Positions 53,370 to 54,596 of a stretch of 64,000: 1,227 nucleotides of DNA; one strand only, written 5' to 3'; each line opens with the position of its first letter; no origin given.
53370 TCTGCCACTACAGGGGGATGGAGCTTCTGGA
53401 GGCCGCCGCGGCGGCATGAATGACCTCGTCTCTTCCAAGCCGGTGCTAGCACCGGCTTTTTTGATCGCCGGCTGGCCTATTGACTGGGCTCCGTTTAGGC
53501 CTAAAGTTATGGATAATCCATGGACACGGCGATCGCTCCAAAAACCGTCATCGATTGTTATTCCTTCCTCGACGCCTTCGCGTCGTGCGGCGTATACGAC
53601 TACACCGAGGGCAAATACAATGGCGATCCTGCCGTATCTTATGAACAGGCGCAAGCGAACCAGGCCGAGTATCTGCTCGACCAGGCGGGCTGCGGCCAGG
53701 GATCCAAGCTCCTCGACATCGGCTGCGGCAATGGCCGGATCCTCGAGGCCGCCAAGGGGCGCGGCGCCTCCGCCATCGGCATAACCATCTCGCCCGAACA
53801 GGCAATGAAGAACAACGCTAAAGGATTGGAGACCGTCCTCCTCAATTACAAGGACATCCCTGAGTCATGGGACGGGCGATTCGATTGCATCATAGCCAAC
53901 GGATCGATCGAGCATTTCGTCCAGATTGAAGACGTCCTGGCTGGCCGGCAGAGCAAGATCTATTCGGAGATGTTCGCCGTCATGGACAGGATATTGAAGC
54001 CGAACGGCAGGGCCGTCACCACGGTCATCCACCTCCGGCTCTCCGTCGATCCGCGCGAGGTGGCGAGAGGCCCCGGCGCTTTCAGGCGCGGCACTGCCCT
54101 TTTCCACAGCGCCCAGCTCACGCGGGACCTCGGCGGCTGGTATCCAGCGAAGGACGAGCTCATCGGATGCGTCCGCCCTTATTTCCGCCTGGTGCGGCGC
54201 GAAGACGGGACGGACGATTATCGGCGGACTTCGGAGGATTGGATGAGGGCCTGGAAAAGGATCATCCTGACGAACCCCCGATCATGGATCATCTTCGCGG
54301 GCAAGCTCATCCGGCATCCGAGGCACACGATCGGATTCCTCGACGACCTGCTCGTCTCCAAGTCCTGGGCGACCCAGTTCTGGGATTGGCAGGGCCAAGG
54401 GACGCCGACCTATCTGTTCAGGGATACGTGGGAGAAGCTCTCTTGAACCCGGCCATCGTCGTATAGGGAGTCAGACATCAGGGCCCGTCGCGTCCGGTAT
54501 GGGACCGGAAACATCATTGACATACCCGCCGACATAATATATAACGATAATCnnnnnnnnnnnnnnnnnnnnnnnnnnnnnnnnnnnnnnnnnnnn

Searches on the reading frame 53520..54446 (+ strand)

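Call 37: search_protein_families(library=pfam, proteins=[window:53520-54446:+], max_evalue=0.001)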
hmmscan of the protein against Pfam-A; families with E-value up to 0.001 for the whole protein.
window:53520-54446:+ (308 aa): 8 families
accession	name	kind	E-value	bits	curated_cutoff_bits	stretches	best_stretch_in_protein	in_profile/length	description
PF02353.26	CMAS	-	2.2e-16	60.4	27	1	36-172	38-169/273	Mycolic acid cyclopropane synthetase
PF13489.12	Methyltransf_23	-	5.4e-11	42.9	27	1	52-175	13-124/164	Methyltransferase domain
PF08241.18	Methyltransf_11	-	5.8e-11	43.3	21.2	1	65-166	1-94/95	Methyltransferase domain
PF13847.12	Methyltransf_31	-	8.2e-09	35.7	27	1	61-169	4-111/145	Methyltransferase domain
PF08242.18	Methyltransf_12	-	9.8e-09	36.3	30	1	65-141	1-86/98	Methyltransferase domain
PF13649.12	Methyltransf_25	-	1.1e-08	36.1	27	1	65-139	2-82/97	Methyltransferase domain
PF07021.18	MetW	-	1.8e-06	28.2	21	1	60-140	13-95/193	Methionine biosynthesis protein MetW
PF01728.25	FtsJ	-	0.00046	20.6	24.1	1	56-171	16-141/181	FtsJ-like methyltransferase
